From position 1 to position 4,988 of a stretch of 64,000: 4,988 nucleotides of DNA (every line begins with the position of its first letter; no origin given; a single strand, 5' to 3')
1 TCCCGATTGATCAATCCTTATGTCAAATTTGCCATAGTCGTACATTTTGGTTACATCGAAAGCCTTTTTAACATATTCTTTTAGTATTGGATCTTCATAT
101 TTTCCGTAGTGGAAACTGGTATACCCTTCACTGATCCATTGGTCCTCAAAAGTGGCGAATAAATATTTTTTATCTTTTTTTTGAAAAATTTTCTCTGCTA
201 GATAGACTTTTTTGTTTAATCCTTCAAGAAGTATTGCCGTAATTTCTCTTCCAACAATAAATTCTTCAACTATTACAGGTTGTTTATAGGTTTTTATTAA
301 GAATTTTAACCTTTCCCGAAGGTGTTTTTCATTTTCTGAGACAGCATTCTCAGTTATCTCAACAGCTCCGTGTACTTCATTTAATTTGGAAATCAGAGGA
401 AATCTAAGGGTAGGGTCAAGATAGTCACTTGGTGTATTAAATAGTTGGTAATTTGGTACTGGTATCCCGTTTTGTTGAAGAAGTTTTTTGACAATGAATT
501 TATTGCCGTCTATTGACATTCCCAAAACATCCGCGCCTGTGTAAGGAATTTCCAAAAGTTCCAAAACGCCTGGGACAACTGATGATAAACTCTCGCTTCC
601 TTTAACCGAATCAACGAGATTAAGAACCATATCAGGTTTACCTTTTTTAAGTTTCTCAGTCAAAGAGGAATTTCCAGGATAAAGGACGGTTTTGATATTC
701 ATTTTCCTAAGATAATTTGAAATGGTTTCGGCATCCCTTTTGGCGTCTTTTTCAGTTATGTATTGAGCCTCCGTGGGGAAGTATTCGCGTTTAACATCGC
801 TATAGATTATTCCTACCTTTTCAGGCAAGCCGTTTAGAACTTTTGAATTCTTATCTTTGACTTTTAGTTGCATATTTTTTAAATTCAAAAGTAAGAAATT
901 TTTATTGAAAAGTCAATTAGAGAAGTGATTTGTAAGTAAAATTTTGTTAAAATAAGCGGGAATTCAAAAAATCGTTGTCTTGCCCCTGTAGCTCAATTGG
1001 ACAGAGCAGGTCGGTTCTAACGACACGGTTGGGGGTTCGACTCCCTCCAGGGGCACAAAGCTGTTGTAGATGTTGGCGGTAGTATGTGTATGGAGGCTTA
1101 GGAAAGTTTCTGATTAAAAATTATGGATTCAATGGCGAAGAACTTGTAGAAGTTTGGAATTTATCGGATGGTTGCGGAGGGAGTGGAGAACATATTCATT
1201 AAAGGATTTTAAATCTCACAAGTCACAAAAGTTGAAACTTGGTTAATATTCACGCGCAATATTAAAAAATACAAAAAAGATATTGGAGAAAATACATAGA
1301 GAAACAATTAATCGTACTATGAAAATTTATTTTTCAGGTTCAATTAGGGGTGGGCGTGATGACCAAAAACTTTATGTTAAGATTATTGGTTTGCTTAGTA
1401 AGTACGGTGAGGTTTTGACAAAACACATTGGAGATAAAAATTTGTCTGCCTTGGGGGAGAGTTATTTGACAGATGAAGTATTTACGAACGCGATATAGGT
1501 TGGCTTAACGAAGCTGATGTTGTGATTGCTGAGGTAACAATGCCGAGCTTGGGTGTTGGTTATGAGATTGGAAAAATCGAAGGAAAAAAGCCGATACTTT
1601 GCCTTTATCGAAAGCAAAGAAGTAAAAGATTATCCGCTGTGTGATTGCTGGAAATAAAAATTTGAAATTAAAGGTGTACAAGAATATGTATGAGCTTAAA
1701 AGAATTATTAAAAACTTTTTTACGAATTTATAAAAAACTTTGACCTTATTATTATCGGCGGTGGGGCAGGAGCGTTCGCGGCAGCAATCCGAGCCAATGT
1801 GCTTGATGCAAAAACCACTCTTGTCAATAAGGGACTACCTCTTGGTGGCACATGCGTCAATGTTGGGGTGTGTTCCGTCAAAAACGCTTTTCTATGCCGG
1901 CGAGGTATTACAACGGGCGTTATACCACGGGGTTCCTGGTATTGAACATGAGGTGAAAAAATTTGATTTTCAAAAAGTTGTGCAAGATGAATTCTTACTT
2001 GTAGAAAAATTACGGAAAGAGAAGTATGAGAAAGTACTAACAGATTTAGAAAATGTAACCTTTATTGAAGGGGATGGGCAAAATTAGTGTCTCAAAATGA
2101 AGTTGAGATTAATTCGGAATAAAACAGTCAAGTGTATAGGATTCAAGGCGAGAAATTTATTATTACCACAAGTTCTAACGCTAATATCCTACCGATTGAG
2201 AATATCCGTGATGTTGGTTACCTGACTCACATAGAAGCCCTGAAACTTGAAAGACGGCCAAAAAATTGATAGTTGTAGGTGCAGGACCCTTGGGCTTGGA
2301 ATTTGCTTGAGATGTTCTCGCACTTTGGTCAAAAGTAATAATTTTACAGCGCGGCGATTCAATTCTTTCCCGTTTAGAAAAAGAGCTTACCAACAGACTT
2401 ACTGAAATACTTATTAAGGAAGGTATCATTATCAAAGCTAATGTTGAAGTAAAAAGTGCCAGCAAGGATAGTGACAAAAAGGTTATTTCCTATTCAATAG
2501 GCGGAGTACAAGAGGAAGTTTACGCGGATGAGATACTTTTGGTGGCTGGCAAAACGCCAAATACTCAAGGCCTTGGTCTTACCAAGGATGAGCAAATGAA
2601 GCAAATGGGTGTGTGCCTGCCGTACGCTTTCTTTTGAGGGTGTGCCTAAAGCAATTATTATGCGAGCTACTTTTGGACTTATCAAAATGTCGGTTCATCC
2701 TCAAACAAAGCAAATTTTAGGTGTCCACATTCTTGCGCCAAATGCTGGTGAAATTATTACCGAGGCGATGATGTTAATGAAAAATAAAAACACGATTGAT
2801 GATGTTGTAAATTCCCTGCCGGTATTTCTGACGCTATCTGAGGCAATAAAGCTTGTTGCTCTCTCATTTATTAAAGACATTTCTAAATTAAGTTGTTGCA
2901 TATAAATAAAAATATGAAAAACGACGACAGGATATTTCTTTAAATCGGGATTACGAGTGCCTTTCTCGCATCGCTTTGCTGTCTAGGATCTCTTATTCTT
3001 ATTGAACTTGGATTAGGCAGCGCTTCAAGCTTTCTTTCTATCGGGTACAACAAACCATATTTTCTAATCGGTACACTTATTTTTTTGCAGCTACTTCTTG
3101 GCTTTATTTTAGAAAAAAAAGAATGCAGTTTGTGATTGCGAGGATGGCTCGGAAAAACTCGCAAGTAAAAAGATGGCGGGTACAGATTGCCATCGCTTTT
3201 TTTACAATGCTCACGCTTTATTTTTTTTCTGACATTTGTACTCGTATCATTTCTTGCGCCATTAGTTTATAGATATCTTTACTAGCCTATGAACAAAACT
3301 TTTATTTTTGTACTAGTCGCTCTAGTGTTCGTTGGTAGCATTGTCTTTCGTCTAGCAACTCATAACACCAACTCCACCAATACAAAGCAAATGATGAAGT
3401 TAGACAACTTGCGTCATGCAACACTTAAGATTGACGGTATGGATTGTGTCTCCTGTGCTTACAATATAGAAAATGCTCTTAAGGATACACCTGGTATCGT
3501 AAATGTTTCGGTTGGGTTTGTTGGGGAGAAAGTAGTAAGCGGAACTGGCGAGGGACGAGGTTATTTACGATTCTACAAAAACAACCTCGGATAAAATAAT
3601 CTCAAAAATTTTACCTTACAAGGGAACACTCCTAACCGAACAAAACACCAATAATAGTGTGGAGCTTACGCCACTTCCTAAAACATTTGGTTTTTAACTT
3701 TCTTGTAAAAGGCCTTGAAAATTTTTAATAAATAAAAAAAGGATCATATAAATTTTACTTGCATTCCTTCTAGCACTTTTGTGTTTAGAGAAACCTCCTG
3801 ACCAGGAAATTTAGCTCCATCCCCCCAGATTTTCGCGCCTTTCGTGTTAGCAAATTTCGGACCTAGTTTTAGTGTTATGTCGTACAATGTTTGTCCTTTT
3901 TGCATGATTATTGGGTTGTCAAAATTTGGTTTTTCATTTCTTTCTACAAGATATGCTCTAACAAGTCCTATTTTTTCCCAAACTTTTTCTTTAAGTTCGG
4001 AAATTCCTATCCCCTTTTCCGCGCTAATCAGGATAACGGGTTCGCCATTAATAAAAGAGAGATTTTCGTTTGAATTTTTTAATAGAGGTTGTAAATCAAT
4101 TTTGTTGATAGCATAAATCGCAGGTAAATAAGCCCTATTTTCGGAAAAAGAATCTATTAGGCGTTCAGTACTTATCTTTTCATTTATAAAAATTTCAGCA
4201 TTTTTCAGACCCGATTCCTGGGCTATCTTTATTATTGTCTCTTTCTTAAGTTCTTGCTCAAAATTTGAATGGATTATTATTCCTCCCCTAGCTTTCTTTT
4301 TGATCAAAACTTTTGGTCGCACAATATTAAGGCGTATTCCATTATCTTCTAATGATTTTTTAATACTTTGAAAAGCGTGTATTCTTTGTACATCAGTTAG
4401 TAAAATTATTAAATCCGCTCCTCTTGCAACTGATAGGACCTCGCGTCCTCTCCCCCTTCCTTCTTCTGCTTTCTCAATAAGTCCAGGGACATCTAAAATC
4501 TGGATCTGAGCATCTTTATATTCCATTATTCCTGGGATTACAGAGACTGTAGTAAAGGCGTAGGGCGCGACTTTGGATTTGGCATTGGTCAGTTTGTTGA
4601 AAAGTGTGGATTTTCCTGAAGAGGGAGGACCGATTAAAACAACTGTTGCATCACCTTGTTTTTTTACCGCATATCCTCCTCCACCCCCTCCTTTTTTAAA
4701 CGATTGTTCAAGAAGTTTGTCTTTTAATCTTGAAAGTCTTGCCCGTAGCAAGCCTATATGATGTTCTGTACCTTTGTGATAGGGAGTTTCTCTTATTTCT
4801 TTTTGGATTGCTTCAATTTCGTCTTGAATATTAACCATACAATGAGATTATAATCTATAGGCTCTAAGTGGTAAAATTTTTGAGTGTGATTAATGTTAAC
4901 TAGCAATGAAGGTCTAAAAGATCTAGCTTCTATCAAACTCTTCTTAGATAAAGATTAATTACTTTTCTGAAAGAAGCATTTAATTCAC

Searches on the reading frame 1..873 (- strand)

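Call 10: search_protein_families(library=pfam, max_evalue=0.01, proteins=[window:1-873:-])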
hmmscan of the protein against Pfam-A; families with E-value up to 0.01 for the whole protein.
window:1-873:- (291 aa): 2 families
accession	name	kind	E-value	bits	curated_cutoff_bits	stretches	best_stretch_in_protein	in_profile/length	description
PF07478.18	Dala_Dala_lig_C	-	1.9e-07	31.2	24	1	131-291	1-165/204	D-ala D-ala ligase C-terminus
PF02222.28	ATP-grasp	-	0.0048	17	27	1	131-241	2-112/179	ATP-grasp domain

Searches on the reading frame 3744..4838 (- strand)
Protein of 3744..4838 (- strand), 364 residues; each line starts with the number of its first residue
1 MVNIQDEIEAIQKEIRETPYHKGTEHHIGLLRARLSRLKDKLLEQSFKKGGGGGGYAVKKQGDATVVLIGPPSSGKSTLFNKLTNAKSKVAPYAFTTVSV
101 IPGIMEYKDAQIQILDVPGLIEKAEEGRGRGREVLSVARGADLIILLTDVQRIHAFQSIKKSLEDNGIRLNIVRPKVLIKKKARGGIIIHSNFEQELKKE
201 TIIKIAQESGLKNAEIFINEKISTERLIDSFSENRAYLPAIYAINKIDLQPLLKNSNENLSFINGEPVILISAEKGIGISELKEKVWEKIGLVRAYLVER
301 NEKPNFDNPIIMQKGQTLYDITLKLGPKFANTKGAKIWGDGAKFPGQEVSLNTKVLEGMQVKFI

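Call 10: search_protein_families(library=pfam, max_evalue=0.01, proteins=[window:3747-4838:-])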
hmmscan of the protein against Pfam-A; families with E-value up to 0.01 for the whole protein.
window:3747-4838:- (364 aa): 10 families
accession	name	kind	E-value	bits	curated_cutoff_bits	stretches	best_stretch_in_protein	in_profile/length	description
PF01926.29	MMR_HSR1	-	9.3e-25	87.4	21.9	1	65-167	1-100/113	50S ribosome-binding GTPase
PF16897.10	MMR_HSR1_Xtn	-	1.7e-24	86.2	35.2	1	184-292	1-106/106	C-terminal region of MMR_HSR1 domain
PF02421.24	FeoB_N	-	4.7e-16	59.1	27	1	65-154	2-92/156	Ferrous iron transport protein B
PF00350.29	Dynamin_N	-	4.3e-06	27.3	27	0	107-170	98-161/168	Dynamin family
PF09439.16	SRPRB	-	1.7e-05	24.7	25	1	64-119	4-55/178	Signal recognition particle receptor beta subunit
PF00009.33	GTP_EFTU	-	8e-05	22.7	26.5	0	237-288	121-184/188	Elongation factor Tu GTP binding domain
PF13521.12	AAA_28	-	0.00028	21.6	27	1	66-96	2-33/164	AAA domain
PF03193.22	RsgA_GTPase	-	0.00028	21.2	30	0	63-86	106-129/174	RsgA GTPase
PF04548.22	AIG1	-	0.0023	17.7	27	1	65-154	2-97/212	AIG1 family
PF02824.27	TGS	-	0.0036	17.8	22.2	1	312-363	13-58/60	TGS domain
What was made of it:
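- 3744..4838 (-): Intact DRG/Obg-like ribosome-binding GTPase, convergent with merP. It marks the downstream boundary and served as the anchor for taxonomy and synteny. Pfam MMR_HSR1, MMR_HSR1_Xtn and TGS (call 10).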

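Call 12: find_encoding_contigs(protein=window:3744-4838:-, flank=10000, max_places=10)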
Protein window:3744-4838:- (364 aa): 1 contig read that carries it; 1 place shown.
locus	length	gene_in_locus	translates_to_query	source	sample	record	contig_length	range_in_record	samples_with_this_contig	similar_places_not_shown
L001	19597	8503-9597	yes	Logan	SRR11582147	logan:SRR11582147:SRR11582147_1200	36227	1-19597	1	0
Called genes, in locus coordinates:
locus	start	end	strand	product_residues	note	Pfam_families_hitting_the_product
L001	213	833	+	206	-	-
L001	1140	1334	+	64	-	-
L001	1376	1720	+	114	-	PF12840:HTH_20 (weak), PF01022:HTH_5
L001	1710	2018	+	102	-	PF06953:ArsD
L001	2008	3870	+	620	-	PF00142:Fer4_NifH (faint), PF00448:SRP54 (faint), PF01656:CbiA, PF02374:ArsA_ATPase, PF13614:AAA_31, PF01656:CbiA (weak), PF02374:ArsA_ATPase, PF13614:AAA_31 (weak), +2 more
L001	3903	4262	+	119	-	PF06133:Com_YlbF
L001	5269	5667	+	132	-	-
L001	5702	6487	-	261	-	PF03412:Peptidase_C39 (faint)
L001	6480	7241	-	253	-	-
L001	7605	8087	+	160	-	-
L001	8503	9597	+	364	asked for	PF00350:Dynamin_N (faint), PF01926:MMR_HSR1, PF02421:FeoB_N, PF09439:SRPRB (faint), PF16897:MMR_HSR1_Xtn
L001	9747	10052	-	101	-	PF00403:HMA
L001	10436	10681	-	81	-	PF02852:Pyr_redox_dim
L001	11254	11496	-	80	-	-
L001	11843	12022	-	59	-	-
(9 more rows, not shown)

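Call 27: find_related_loci(query=window:3747-4838:-, collection=genome_contigs, flank=8000)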
Query window:3747-4838:- (364 aa) in genome_contigs; peptide patterns used: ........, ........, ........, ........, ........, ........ (x = any residue, [..] = any of these).
106 stretches matched a pattern, but none encodes a relative of the query by tblastn (E <= 1e-3).
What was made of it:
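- Tried and rejected: Syntenic relatives: a genome_contigs scan with the flanking GTPase found no relative (call 27).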

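Call 28: find_homologous_proteins(query=window:3747-4838:-, max_evalue=1e-30)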
Query window:3747-4838:- (364 aa): 2591 proteins with E <= 1e-30 among 8000 candidates; the best 120 are listed.
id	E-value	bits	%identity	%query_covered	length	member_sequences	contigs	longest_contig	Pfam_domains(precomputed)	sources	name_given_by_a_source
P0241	2.7e-231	785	100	100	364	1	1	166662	PF01926.30,PF09439.17,PF00350.30,PF02421.25,PF16897.11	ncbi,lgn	-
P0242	8.7e-153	527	68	100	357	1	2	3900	PF02824.28,PF01926.30,PF00350.30,PF02421.25,PF03193.23,PF16897.11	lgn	-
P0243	4.0e-150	518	68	100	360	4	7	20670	PF01926.30,PF00350.30,PF02421.25,PF16897.11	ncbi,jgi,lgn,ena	-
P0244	1.8e-148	513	64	100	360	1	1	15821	PF01926.30,PF00350.30,PF02421.25,PF16897.11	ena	-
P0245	2.4e-148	512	65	100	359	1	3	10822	PF01926.30,PF00350.30,PF02421.25,PF13521.13,PF16897.11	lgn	-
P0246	1.5e-146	506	66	100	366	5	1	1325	PF01926.30,PF00350.30,PF02421.25,PF16897.11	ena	-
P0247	1.0e-145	504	65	99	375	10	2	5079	PF01926.30,PF00350.30,PF02421.25,PF16897.11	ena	-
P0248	2.4e-145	502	63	100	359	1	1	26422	PF01926.30,PF00350.30,PF02421.25,PF16897.11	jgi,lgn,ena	-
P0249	2.8e-144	499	64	100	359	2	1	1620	PF01926.30,PF00350.30,PF02421.25,PF16897.11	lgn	-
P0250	5.6e-144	498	67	99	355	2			PF01926.30,PF00350.30,PF02421.25,PF16897.11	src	-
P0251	8.2e-144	497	64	99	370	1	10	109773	PF01926.30,PF00350.30,PF02421.25,PF03193.23,PF16897.11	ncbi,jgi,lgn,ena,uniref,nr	ncbi:hypothetical protein A2686_05175 [Candidatus Woesebacteria bacterium RIFCSPHIGHO2_01_FULL_38_10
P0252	2.8e-143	495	64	100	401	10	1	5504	PF01926.30,PF00350.30,PF02421.25,PF03193.23,PF16897.11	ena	-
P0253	7.5e-143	494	64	100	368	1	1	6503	PF02824.28,PF01926.30,PF00350.30,PF02421.25,PF03193.23,PF16897.11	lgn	-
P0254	2.8e-142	492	64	100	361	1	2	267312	PF02824.28,PF01926.30,PF00350.30,PF02421.25,PF16897.11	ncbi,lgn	-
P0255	1.4e-141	490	66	98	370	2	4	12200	PF01926.30,PF00350.30,PF02421.25,PF16897.11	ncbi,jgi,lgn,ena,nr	ncbi:hypothetical protein A2865_04550 [Candidatus Woesebacteria bacterium RIFCSPHIGHO2_01_FULL_39_17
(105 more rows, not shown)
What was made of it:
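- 3744..4838 (-): Best named relatives are Woesebacteria (call 28).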

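Call 29: find_encoding_contigs(protein=P0243, flank=7000, max_places=2)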
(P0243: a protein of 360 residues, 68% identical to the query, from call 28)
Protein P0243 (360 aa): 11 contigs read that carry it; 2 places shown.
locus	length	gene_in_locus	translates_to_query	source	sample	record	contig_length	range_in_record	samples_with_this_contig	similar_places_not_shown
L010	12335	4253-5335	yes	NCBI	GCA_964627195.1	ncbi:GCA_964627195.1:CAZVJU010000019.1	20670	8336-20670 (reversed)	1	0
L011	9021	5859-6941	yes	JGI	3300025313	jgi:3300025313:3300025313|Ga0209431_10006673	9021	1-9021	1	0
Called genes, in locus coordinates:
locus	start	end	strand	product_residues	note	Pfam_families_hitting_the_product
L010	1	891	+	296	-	?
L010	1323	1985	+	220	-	PF13649:Methyltransf_25 (weak)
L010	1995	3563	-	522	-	PF06418:CTP_synth_N, PF00117:GATase, PF07722:Peptidase_C26 (faint)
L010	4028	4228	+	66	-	-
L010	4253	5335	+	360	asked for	PF00350:Dynamin_N (faint), PF01926:MMR_HSR1, PF02421:FeoB_N, PF16897:MMR_HSR1_Xtn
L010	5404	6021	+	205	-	PF02589:LUD_dom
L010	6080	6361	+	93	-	-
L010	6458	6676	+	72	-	-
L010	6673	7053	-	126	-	PF08818:DUF1801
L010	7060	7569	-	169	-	PF06983:3-dmu-9_3-mt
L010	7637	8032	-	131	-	PF00903:Glyoxalase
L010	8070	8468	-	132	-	-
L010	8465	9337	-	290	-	PF12146:Hydrolase_4, PF00561:Abhydrolase_1 (faint), PF12697:Abhydrolase_6 (weak), PF08538:DUF1749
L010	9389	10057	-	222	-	-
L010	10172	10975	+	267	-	-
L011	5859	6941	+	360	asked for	PF00350:Dynamin_N (faint), PF01926:MMR_HSR1, PF02421:FeoB_N, PF16897:MMR_HSR1_Xtn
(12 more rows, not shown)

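Call 30: find_encoding_contigs(protein=P0254, flank=7000, max_places=2)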
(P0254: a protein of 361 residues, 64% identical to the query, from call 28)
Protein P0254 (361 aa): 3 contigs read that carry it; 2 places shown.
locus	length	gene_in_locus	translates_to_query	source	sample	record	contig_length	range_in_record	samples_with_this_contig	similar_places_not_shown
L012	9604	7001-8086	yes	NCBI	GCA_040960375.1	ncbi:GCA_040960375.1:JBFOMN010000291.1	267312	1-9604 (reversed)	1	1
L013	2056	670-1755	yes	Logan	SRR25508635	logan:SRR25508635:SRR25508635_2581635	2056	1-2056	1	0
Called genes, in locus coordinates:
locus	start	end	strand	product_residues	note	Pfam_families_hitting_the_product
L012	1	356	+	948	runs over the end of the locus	-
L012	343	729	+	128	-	PF00072:Response_reg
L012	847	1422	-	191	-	-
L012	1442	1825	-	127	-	PF00293:NUDIX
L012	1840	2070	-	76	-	-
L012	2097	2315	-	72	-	-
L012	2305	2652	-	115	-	-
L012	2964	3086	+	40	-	-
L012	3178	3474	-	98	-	-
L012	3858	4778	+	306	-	PF13399:LytR_C (weak)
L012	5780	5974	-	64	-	-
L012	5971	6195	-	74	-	-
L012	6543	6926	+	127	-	-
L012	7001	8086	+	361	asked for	PF00350:Dynamin_N (faint), PF01926:MMR_HSR1, PF02421:FeoB_N, PF16897:MMR_HSR1_Xtn, PF02824:TGS (weak)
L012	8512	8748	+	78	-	PF01541:GIY-YIG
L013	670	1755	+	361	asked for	PF00350:Dynamin_N (faint), PF01926:MMR_HSR1, PF02421:FeoB_N, PF16897:MMR_HSR1_Xtn, PF02824:TGS (weak)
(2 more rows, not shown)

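Call 40: list_cluster_members(proteins=[P0241])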
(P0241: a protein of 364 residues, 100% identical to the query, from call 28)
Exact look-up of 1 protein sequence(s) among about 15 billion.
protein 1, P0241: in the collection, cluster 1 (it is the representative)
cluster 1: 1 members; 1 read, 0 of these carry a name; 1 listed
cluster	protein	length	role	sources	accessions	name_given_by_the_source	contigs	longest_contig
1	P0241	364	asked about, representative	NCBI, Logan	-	-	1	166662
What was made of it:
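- Tried and rejected: A cluster look-up gave no organism name (call 40).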
